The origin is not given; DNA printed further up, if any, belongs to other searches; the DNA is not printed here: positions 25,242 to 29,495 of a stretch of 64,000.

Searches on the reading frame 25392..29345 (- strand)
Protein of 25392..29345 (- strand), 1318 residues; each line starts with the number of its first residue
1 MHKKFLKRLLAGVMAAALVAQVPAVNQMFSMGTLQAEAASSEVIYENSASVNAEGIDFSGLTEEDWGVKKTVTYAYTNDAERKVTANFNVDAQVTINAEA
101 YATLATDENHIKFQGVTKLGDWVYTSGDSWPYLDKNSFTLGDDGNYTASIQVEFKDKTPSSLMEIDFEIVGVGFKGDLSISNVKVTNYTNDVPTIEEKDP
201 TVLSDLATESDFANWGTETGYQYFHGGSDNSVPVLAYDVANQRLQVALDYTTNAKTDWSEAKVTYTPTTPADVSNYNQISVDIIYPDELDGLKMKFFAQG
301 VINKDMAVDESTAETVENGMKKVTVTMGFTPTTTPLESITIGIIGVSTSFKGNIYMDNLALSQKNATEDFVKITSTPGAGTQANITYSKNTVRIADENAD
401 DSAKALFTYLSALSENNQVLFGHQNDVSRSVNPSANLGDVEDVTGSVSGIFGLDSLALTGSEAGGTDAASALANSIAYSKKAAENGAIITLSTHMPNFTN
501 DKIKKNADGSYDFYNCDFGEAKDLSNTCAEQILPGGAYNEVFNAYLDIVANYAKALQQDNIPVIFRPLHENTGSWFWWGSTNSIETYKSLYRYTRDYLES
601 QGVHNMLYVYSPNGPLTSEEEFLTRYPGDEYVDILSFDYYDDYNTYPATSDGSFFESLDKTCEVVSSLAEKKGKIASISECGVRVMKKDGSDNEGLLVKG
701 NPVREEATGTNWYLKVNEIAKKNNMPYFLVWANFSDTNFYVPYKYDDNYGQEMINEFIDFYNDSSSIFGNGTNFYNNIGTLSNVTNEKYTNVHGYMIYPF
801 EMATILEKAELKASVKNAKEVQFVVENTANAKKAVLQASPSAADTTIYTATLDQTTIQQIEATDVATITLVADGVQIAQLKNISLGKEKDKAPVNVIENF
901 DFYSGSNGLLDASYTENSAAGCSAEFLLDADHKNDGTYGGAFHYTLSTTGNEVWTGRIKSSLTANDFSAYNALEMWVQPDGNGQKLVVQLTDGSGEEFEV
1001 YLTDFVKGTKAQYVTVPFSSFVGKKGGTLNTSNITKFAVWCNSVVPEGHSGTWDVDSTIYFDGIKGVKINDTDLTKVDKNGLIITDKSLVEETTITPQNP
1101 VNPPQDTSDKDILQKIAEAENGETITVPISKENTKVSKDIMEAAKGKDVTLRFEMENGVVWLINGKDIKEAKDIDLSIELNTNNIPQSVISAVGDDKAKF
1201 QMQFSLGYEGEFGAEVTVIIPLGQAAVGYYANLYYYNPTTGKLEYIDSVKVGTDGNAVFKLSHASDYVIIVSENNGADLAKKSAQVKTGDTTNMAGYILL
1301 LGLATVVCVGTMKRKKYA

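Call 34: search_protein_families(library=pfam, proteins=[window:25392-29345:-], max_evalue=0.00001)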
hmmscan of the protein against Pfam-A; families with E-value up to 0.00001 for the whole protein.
window:25392-29345:- (1318 aa): 3 families
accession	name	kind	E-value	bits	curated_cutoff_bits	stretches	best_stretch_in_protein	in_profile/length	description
PF02156.21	Glyco_hydro_26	-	1.4e-48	166.3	20.2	1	396-683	2-274/311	Glycosyl hydrolase family 26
PF03425.19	CBM_11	-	8.6e-07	29.6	27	1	893-1023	11-137/182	Carbohydrate binding domain (family 11)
PF09212.16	CBM27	-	1e-06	29.5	20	1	202-364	9-173/173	Carbohydrate binding module 27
